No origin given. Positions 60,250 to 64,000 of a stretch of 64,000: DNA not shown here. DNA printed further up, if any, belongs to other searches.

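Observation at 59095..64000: Giant membrane protein combining an alarmone-synthetase-like (RelA/SpoT) motif with an amidase-signature domain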

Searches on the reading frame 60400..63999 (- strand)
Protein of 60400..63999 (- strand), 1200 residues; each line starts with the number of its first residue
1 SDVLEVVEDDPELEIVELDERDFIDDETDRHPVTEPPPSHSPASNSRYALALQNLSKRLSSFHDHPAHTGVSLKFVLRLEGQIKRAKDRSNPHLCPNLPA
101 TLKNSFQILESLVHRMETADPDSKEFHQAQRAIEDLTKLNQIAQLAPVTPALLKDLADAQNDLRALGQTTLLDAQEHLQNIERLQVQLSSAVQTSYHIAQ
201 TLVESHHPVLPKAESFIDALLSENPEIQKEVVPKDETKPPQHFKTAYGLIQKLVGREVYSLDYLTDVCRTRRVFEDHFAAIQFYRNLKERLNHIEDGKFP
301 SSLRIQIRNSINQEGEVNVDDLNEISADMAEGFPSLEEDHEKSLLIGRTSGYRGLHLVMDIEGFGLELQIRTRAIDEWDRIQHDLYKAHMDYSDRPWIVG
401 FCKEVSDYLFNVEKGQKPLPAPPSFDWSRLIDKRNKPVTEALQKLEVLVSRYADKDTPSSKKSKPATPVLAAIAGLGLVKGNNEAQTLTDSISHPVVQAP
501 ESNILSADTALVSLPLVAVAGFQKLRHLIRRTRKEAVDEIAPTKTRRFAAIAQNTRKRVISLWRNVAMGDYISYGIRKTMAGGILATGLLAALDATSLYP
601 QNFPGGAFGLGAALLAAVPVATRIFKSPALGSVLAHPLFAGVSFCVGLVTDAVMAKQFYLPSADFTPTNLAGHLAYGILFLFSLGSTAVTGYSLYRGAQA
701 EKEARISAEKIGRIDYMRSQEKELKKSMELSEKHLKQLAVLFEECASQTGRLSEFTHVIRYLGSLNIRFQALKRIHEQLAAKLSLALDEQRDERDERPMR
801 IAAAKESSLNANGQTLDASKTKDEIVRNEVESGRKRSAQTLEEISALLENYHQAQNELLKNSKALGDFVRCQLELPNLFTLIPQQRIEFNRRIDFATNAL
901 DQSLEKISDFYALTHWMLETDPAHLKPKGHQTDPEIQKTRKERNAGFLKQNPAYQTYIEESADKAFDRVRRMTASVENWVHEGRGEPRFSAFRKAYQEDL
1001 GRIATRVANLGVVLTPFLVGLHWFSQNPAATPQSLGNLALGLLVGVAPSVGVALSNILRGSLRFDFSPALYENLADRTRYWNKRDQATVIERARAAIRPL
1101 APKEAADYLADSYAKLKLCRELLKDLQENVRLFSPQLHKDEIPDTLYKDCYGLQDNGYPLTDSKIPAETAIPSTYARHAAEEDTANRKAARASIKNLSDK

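Call 35: search_protein_representatives(protein=window:60400-63999:-)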
Query: 1200 residues. Proteins with E-value up to 0.001 (for the whole library): 25; up to 1e-10: 4; up to 1e-30: 1. The best 25 are listed.
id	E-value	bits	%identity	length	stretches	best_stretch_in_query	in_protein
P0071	0.0e+00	2692.4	100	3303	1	1-1200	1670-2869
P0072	9.1e-29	116.3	28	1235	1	608-1128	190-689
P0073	1.3e-11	59.5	30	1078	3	948-1197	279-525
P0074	8.2e-11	56.8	30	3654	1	305-462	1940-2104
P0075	4.1e-10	54.5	32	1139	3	950-1120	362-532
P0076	8.0e-10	53.6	30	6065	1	108-424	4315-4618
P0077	9.8e-10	53.3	32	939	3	948-1108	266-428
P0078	1.0e-09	53.2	29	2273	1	238-497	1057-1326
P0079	1.3e-09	52.8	27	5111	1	192-445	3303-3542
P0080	1.5e-09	52.6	28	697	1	151-451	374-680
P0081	4.1e-09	51.2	30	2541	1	305-454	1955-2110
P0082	8.9e-09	50.1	34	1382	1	244-451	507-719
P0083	2.2e-08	48.8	33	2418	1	336-454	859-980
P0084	3.3e-08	48.2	31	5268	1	243-458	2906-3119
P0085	3.9e-08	48.0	29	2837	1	165-456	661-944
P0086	2.9e-07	45.1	29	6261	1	170-422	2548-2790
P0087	3.7e-07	44.7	32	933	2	961-1115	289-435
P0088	8.5e-07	43.5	34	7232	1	334-468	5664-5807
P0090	3.9e-05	38.0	26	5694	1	196-463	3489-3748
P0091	7.4e-05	37.1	37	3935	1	331-426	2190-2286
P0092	1.7e-04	36.0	34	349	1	323-424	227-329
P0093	3.3e-04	35.0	37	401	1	338-424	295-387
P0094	3.4e-04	34.9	24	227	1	251-415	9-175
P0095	4.0e-04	34.7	44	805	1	349-425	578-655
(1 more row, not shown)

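Call 37: search_protein_families(library=pfam, proteins=[P0071], max_evalue=0.1)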
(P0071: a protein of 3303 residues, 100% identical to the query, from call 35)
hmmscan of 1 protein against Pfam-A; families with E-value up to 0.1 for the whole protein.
P0071 (3303 aa): 4 families
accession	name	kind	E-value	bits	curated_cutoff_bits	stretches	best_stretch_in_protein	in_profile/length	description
PF01425.27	Amidase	-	1.6e-17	64.2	27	1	2931-3075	52-196/445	Amidase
PF04607.23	RelA_SpoT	-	7e-05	23.5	27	1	1988-2056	36-109/113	Region found in RelA / SpoT proteins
PF03564.21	DUF1759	-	0.018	15.5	25.4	0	371-458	50-135/148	Protein of unknown function (DUF1759)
PF03810.25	IBN_N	-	0.071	13.5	21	0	1946-1980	33-67/73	Importin-beta N-terminal domain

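Call 38: find_encoding_contigs(protein=P0071, flank=10000, max_places=4)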
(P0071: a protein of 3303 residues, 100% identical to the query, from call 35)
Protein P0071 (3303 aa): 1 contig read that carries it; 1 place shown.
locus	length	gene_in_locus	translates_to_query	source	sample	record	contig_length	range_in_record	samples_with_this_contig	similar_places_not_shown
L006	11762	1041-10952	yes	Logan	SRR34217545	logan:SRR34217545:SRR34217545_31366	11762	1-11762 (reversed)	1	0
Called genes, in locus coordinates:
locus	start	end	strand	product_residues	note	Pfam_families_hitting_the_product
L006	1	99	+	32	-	?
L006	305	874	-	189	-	-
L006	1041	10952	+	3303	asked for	PF01425:Amidase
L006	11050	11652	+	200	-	PF00081:Sod_Fe_N, PF02777:Sod_Fe_C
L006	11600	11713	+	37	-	-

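Call 39: list_cluster_members(proteins=[P0071, P0072, P0074, P0076, P0078, P0079, P0082, P0085, P0088, P0073])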
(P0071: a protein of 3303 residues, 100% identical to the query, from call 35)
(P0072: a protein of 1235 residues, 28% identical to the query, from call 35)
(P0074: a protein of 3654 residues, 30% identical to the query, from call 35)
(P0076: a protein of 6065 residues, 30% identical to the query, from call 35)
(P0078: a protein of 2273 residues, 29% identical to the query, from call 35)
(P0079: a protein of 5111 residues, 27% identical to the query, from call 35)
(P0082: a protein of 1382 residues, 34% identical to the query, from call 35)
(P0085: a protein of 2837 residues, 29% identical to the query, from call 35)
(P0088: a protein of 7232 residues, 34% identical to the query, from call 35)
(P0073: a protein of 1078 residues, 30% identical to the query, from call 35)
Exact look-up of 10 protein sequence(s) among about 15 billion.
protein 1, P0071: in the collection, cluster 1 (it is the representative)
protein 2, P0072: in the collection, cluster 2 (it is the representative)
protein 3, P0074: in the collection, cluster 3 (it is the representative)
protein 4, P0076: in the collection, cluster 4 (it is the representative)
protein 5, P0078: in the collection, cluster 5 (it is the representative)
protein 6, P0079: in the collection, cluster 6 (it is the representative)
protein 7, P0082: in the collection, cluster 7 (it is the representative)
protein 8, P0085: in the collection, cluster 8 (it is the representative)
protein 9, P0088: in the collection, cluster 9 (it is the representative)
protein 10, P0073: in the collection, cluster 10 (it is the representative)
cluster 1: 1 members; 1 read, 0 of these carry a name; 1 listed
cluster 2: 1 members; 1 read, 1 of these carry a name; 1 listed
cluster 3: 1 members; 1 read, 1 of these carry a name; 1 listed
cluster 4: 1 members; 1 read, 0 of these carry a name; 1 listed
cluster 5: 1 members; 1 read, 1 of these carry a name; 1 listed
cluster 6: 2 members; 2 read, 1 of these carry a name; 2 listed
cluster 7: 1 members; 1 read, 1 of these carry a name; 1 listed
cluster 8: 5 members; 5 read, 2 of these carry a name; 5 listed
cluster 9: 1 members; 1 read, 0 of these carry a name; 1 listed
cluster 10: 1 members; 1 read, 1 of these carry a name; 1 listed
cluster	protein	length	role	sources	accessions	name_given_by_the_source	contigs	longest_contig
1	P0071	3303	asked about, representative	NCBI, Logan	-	-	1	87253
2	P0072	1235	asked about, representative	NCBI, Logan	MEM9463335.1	MAG: amidase family protein [Myxococcota bacterium]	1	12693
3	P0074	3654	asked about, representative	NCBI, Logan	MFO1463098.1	MAG: hypothetical protein U1F66_04930 [bacterium]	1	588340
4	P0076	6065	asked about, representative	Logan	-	-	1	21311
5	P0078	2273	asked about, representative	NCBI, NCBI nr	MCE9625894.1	MAG: hypothetical protein K8R69_10670 [Deltaproteobacteria bacterium] | hypothetical protein [Deltaproteobacteria bacterium]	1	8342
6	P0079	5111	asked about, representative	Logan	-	-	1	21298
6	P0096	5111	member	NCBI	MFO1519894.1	MAG: FHA domain-containing protein [bacterium]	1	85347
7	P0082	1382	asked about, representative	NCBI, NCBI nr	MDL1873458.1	hypothetical protein FBR05_14855, partial [Deltaproteobacteria bacterium PRO3] | hypothetical protein [Deltaproteobacteria bacterium PRO3]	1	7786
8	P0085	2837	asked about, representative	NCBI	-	-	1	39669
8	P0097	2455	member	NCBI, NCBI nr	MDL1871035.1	FHA domain-containing protein, partial [Deltaproteobacteria bacterium PRO3] | FHA domain-containing protein [Deltaproteobacteria bacterium PRO3]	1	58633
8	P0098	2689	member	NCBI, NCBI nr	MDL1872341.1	hypothetical protein FBR05_09050, partial [Deltaproteobacteria bacterium PRO3] | hypothetical protein [Deltaproteobacteria bacterium PRO3]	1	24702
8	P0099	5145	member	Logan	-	-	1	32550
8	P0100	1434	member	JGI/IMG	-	-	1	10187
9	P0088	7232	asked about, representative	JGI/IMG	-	-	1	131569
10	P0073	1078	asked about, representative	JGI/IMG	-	Asp-tRNA(Asn)/Glu-tRNA(Gln) amidotransferase A subunit family amidase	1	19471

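Call 40: search_protein_families(library=pfam, proteins=[P0074, P0078, P0081, P0082], max_evalue=0.01)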
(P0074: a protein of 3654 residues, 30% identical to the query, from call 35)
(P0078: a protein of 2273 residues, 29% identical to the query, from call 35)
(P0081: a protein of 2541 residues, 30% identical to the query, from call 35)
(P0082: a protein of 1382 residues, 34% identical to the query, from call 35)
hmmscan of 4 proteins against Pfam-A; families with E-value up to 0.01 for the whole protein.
P0074 (3654 aa): 5 families
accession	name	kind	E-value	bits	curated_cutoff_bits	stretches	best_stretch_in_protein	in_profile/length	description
PF04607.23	RelA_SpoT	-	3.9e-13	50.1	27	1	1891-2028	2-111/113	Region found in RelA / SpoT proteins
PF13428.12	TPR_14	-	9.3e-07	29.4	23.5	0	551-590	2-41/44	Tetratricopeptide repeat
PF07719.23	TPR_2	-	0.001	19.5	27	0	555-583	6-34/34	Tetratricopeptide repeat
PF14559.12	TPR_19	-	0.0047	17.7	25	0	250-299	5-54/68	Tetratricopeptide repeat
PF13414.12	TPR_11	-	0.0056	16.8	26.8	0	522-541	1-20/42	TPR repeat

P0078 (2273 aa): 1 family
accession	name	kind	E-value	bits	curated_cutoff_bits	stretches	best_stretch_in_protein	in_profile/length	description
PF04607.23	RelA_SpoT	-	8.1e-11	42.6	27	1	1061-1204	1-109/113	Region found in RelA / SpoT proteins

P0081 (2541 aa): 9 families
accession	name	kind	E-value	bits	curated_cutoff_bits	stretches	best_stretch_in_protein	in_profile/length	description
PF04607.23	RelA_SpoT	-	8.6e-15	55.4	27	1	1905-2044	1-112/113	Region found in RelA / SpoT proteins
PF14559.12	TPR_19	-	2.1e-08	34.8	25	1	249-300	3-54/68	Tetratricopeptide repeat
PF13428.12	TPR_14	-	5.3e-07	30.1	23.5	0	558-591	6-39/44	Tetratricopeptide repeat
PF13414.12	TPR_11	-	1.4e-05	25.1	26.8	0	560-589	1-30/42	TPR repeat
PF00498.31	FHA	-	1.8e-05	25.5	20.7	1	2210-2286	1-67/67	FHA domain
PF00515.34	TPR_1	-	0.00019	21.6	27.8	0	558-586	6-34/34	Tetratricopeptide repeat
PF13432.12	TPR_16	-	0.0008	20.2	32.7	0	250-299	10-59/65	Tetratricopeptide repeat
PF07719.23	TPR_2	-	0.0021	18.5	27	0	559-586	7-34/34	Tetratricopeptide repeat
PF13424.12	TPR_12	-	0.0076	16.9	30.1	0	522-577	14-69/77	Tetratricopeptide repeat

P0082 (1382 aa): 1 family
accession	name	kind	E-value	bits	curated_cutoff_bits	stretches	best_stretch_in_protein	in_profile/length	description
PF04607.23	RelA_SpoT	-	1.5e-10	41.8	27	1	504-647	1-110/113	Region found in RelA / SpoT proteins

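Call 45: find_encoding_contigs(protein=P0072, flank=8000, max_places=2)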
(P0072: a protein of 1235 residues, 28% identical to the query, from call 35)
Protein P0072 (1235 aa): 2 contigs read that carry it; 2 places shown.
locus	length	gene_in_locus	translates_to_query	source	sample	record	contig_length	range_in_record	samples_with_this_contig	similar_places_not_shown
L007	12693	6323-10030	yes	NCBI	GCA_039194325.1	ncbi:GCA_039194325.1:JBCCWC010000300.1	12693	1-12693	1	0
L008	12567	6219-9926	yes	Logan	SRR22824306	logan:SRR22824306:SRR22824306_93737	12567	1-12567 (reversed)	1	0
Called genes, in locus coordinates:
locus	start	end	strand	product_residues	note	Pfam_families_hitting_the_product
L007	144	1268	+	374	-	PF02463:SMC_N (weak), PF13175:AAA_15, PF13476:AAA_23, PF13304:AAA_21, PF13175:AAA_15, PF13304:AAA_21, PF12476:DUF3696 (weak)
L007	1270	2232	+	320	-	-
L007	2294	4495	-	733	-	PF01839:FG-GAP (faint), PF13517:FG-GAP_3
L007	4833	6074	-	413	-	PF13531:SBP_bac_11, PF13416:SBP_bac_8 (faint)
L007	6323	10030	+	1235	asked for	PF01425:Amidase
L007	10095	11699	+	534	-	-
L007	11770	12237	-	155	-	-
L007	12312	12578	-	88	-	-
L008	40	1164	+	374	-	PF02463:SMC_N (weak), PF13175:AAA_15, PF13476:AAA_23, PF13304:AAA_21, PF13175:AAA_15, PF13304:AAA_21, PF12476:DUF3696 (weak)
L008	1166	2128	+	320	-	-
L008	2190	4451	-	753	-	PF01839:FG-GAP (faint), PF13517:FG-GAP_3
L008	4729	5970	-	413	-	PF13531:SBP_bac_11, PF13416:SBP_bac_8 (faint)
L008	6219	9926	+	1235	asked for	PF01425:Amidase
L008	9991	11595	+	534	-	-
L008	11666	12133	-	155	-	-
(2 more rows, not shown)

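Call 46: find_encoding_contigs(protein=P0074, flank=10000, max_places=2)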
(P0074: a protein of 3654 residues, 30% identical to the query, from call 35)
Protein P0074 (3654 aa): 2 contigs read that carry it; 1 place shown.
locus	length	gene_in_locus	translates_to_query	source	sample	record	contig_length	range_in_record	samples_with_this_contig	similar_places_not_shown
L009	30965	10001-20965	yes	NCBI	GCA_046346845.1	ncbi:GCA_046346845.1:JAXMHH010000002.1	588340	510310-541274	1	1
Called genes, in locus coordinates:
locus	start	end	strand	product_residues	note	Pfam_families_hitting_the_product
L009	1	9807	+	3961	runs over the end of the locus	PF07719:TPR_2 (faint), PF14559:TPR_19 (weak), PF00498:FHA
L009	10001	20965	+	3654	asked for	PF13428:TPR_14 (faint), PF04607:RelA_SpoT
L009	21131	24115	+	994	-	-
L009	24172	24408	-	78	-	-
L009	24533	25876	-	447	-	PF01595:CNNM, PF00571:CBS (weak), PF03471:CorC_HlyC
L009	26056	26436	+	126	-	-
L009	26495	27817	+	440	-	PF02321:OEP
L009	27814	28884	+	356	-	PF19335:HMBD, PF25869:3HB_CusB, PF25954:Beta-barrel_RND_2, PF25967:RND-MFP_C (weak), PF25975:CzcB_C, PF25989:YknX_C (weak)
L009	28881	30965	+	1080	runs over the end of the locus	PF00873:ACR_tran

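Call 69: search_protein_families(library=ncbifam, proteins=[P0094, P0080, P0092, P0093], max_evalue=0.1)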
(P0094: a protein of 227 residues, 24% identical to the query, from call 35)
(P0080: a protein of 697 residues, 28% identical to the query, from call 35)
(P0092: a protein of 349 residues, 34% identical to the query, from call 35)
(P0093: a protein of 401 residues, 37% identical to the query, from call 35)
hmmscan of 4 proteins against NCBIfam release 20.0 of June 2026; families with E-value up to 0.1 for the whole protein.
P0094 (227 aa): 4 families
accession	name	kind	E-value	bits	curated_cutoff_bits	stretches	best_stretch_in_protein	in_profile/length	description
NF053588.1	GTPPhKinYjbM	equivalog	9.2e-11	41.9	320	2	102-156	106-168/201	GTP diphosphokinase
TIGR00691.1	spoT_relA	subfamily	1e-07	30.7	499.2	2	108-147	276-318/687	RelA/SpoT family protein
NF008303.0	PRK11092.1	equivalog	0.0003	19.1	947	1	107-148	300-344/702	bifunctional GTP diphosphokinase/guanosine-3',5'-bis pyrophosphate 3'-pyrophosphohydrolase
NF008124.0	PRK10872.1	equivalog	0.013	14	728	1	106-148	315-358/744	GTP diphosphokinase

P0080 (697 aa): 2 families
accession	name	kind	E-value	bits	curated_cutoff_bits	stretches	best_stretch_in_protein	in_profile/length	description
NF053588.1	GTPPhKinYjbM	equivalog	5.9e-06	26.2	320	1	567-624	106-172/201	GTP diphosphokinase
NF008124.0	PRK10872.1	equivalog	0.033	12.7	728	0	566-602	310-347/744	GTP diphosphokinase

P0092 (349 aa): 3 families
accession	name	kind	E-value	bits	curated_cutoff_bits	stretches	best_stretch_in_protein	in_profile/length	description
NF053588.1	GTPPhKinYjbM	equivalog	3.1e-12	46.7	320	1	187-317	37-183/201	GTP diphosphokinase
TIGR00691.1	spoT_relA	subfamily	2e-06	26.5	499.2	1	189-285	207-308/687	RelA/SpoT family protein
NF033390.1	Orientia_TSA56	equivalog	0.087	11.6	200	0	82-249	153-321/525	type-specific antigen TSA56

P0093 (401 aa): 9 families
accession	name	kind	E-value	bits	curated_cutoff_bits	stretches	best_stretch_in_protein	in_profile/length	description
NF053588.1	GTPPhKinYjbM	equivalog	9.7e-15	54.9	320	1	237-342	40-155/201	GTP diphosphokinase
TIGR00691.1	spoT_relA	subfamily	3.8e-12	45.3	499.2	1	211-347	187-320/687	RelA/SpoT family protein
NF008124.0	PRK10872.1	equivalog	3.8e-09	35.7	728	1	221-331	231-342/744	GTP diphosphokinase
NF008303.0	PRK11092.1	equivalog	6.9e-08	31.1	947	1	235-338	231-333/702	bifunctional GTP diphosphokinase/guanosine-3',5'-bis pyrophosphate 3'-pyrophosphohydrolase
TIGR04285.1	nucleoid_noc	exception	0.00012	21.5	315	1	73-117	40-82/255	nucleoid occlusion protein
NF053625.1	SerKinSerKArch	equivalog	0.0021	17.3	380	1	51-116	32-94/244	ADP-dependent L-serine kinase SerK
NF033589.0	staphy_B_SbnI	equivalog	0.055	12.8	350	0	54-116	23-85/254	bifunctional transcriptional regulator/O-phospho-L-serine synthase SbnI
TIGR00180.1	parB_part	domain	0.057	13.2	58.45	1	73-110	43-82/186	ParB/RepB/Spo0J family partition protein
TIGR04562.1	TIGR04562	subfamily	0.058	12.6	140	1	241-286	165-209/356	TIGR04552 family protein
